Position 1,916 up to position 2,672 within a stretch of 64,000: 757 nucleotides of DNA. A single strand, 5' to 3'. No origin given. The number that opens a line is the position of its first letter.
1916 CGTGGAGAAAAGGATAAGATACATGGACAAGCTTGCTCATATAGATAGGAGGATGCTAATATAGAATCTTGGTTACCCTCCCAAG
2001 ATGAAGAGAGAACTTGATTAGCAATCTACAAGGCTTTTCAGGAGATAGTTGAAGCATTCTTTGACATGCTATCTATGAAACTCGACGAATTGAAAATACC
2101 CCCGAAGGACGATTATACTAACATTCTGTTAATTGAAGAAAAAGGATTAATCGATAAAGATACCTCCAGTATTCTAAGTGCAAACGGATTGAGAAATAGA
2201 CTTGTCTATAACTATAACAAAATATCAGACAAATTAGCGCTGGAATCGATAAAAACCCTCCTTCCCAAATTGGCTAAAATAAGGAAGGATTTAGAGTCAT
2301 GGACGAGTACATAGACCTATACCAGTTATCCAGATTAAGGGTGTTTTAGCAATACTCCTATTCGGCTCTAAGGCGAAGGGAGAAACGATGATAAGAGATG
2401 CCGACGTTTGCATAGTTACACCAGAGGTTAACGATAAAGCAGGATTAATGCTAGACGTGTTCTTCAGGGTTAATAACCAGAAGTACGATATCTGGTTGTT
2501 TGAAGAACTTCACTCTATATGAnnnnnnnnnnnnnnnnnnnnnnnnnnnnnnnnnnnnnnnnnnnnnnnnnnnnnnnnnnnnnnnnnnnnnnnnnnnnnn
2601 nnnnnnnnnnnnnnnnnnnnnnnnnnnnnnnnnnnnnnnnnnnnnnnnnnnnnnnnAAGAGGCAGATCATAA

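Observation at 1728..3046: Eroded HEPN/MNT toxin-antitoxin cluster in unusual order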

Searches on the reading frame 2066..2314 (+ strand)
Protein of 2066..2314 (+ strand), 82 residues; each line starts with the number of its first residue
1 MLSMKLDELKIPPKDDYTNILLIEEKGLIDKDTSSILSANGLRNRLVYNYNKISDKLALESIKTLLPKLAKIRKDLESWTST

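Call 5: search_protein_families(library=pfam, max_evalue=10, proteins=[window:2066-2311:+])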
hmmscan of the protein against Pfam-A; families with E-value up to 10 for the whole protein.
seq(82 aa): 2 families
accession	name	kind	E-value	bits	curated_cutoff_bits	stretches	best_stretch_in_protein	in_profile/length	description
PF01934.22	HepT-like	-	1.1e-09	38.4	23.5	1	6-73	49-117/120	Ribonuclease HepT-like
PF23856.1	DUF7219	-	0.054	13.6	27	1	51-78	29-56/61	Family of unknown function (DUF7219)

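Call 40: find_encoding_contigs(protein=window:2066-2314:+, flank=1500, max_places=10)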
Protein window:2066-2314:+ (82 aa): no gene with exactly this product is on record in the collection.

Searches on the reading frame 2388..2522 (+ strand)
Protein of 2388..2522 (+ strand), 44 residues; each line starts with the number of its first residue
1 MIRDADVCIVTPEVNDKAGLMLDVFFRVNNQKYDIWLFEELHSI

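Call 39: find_encoding_contigs(protein=window:2388-2522:+, flank=1500, max_places=10)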
Protein window:2388-2522:+ (44 aa): no gene with exactly this product is on record in the collection.
